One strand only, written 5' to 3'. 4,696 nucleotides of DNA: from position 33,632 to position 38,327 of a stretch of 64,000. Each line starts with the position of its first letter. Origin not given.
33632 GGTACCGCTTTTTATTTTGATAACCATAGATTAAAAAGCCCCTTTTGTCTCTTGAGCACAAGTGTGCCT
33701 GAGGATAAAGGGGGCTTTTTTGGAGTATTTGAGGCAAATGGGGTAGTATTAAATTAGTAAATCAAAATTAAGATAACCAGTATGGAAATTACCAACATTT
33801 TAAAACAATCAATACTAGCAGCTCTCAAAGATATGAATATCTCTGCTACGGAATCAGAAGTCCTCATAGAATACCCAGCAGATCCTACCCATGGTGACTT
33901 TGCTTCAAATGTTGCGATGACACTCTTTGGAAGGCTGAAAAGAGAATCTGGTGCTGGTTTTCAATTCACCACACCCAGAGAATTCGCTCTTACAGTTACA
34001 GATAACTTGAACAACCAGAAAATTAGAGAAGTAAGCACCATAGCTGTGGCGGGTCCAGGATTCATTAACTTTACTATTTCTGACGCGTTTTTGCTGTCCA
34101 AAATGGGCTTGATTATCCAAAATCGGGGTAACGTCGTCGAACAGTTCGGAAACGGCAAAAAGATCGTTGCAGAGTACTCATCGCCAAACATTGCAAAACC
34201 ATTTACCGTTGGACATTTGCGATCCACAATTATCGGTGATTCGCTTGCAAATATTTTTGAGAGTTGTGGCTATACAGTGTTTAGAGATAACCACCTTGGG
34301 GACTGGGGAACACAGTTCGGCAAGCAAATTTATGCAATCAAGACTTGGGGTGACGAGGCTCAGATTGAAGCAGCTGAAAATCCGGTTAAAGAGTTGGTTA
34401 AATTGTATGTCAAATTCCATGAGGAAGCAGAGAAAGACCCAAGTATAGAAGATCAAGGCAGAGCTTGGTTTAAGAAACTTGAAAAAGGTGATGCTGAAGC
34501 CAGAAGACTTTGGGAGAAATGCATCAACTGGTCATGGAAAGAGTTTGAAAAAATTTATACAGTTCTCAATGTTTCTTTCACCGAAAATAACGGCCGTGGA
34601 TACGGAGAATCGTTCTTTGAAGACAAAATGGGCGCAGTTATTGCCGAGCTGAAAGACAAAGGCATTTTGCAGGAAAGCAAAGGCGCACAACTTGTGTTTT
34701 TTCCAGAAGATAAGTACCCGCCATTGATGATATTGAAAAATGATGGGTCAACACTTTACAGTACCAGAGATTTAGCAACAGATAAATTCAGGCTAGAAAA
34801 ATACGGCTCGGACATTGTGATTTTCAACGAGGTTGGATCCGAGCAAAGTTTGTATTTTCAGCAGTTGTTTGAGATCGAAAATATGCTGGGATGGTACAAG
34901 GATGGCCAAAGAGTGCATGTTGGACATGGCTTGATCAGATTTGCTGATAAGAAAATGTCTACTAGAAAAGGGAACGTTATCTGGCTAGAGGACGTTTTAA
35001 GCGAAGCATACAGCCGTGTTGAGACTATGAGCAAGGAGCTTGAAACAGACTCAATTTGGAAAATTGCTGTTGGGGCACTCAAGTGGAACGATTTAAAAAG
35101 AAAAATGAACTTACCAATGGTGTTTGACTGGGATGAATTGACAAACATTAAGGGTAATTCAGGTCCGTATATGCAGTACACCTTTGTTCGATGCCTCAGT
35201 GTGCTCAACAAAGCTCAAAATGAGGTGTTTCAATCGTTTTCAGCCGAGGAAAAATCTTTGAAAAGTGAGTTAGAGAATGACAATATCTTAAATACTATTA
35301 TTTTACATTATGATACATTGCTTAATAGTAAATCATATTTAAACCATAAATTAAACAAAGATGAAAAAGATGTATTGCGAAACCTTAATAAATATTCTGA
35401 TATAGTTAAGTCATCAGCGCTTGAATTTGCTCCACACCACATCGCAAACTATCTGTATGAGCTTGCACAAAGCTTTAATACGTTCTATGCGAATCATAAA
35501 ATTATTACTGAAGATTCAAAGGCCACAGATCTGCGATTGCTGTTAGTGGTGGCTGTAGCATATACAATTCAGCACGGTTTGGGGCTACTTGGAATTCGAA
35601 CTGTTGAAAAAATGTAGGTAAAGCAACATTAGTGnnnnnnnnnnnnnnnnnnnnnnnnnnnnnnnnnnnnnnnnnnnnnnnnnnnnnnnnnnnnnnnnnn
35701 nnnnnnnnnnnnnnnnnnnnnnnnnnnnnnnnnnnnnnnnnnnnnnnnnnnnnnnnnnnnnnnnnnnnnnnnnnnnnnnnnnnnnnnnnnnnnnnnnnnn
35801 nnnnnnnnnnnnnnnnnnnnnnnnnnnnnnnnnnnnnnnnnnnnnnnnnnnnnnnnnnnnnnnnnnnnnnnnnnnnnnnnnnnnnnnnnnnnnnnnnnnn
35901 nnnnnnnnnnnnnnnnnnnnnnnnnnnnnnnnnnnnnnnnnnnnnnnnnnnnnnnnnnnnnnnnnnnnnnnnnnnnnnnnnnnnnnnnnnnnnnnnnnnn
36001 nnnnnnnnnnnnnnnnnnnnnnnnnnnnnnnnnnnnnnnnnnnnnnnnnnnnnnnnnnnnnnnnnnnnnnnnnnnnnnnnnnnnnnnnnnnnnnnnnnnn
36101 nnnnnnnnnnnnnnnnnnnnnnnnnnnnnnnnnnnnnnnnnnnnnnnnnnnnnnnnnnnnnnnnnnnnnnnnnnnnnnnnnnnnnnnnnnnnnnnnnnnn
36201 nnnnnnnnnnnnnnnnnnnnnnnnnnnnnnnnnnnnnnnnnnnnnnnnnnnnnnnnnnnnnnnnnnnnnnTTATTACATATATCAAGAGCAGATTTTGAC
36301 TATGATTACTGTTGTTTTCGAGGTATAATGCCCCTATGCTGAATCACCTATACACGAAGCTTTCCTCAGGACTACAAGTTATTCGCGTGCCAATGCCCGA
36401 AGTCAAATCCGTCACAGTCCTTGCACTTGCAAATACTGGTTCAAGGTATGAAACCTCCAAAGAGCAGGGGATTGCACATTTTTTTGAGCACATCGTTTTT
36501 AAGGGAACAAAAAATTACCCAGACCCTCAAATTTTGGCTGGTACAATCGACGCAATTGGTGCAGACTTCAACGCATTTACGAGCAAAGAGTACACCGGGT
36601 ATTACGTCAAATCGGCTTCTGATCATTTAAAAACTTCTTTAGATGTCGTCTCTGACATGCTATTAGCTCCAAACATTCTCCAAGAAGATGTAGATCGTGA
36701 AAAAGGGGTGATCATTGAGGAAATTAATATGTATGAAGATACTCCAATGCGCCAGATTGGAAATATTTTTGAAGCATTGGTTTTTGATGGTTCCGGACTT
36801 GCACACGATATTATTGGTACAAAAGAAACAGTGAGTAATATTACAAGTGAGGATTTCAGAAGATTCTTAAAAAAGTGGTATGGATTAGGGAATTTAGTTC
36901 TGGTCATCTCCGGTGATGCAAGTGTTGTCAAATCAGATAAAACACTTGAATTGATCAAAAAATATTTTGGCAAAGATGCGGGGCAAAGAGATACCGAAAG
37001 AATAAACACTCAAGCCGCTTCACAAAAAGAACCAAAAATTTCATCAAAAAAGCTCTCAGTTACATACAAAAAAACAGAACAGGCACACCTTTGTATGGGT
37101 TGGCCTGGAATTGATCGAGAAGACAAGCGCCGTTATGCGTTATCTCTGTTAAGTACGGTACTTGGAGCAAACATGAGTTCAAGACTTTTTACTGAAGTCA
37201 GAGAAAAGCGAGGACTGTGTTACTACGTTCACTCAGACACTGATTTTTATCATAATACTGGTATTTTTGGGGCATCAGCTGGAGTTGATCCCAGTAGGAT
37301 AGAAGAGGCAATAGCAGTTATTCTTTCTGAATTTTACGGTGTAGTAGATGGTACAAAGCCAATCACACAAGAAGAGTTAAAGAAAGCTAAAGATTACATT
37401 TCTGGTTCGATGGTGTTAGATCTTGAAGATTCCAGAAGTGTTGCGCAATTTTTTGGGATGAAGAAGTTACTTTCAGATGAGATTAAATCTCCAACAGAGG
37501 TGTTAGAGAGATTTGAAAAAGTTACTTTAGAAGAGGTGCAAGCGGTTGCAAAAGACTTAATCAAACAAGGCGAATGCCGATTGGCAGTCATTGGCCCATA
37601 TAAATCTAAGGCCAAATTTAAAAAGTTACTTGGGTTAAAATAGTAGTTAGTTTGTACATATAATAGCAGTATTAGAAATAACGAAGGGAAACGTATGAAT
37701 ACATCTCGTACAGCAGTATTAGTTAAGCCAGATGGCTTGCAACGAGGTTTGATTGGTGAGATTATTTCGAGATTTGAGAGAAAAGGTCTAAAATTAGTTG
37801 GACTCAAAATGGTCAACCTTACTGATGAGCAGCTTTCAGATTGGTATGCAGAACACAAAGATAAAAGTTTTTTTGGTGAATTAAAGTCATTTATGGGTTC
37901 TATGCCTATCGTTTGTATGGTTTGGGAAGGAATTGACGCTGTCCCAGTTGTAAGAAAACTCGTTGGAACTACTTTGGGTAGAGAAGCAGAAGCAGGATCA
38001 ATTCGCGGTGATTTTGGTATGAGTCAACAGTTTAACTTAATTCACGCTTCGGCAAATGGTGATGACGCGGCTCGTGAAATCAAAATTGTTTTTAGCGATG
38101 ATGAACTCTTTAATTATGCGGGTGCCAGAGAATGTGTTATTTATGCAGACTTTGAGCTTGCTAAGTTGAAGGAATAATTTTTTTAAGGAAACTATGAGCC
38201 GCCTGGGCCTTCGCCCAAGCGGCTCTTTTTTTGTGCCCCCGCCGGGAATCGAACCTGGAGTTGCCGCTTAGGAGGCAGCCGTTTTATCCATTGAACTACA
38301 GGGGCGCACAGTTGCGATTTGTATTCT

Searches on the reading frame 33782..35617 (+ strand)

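Call 30: search_protein_families(library=pfam, proteins=[window:33782-35617:+], max_evalue=0.00001)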
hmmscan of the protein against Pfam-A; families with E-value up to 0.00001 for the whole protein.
window:33782-35617:+ (611 aa): 3 families
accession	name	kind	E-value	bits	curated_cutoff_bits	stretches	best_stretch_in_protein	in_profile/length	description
PF00750.26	tRNA-synt_1d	-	3.3e-80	270.1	23.3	1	114-450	8-349/349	tRNA synthetases class I (R), catalytic domain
PF05746.21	DALR_1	-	2.3e-27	95.9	22.3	1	464-611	1-117/117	DALR anticodon binding domain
PF03485.21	Arg_tRNA_synt_N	-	7.8e-18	65.3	21.5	1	6-99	2-85/85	Arginyl tRNA synthetase N terminal domain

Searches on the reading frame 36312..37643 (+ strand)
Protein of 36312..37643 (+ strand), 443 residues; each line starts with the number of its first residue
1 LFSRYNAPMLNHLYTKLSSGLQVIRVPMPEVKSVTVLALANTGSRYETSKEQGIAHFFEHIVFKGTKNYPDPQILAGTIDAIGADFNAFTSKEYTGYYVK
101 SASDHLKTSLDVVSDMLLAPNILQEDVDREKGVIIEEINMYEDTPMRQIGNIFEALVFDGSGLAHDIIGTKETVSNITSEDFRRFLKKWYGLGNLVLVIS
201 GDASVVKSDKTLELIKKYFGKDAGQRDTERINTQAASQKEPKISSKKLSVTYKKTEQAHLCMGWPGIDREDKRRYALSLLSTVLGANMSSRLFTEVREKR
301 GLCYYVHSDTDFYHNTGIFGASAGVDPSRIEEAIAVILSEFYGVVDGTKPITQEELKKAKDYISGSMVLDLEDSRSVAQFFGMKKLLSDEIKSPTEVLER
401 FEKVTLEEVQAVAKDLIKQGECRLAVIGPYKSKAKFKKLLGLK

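Call 80: search_protein_families(library=pfam, proteins=[window:36312-37643:+], max_evalue=0.0001)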
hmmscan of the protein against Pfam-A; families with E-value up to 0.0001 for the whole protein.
window:36312-37643:+ (443 aa): 2 families
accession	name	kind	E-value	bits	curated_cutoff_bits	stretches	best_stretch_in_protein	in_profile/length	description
PF05193.26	Peptidase_M16_C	-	2.4e-38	132.2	23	1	176-361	1-179/181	Peptidase M16 inactive domain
PF00675.25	Peptidase_M16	-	2.7e-33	115.4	22.3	1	31-150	10-128/149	Insulinase (Peptidase family M16)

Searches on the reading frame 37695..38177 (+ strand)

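Call 81: search_protein_families(library=pfam, proteins=[window:37695-38177:+], max_evalue=0.0001)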
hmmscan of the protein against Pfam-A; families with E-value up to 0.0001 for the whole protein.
window:37695-38177:+ (160 aa): 1 family
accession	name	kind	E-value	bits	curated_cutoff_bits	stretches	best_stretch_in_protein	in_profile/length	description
PF00334.24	NDK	-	8.4e-49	165.3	27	1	5-137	2-134/135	Nucleoside diphosphate kinase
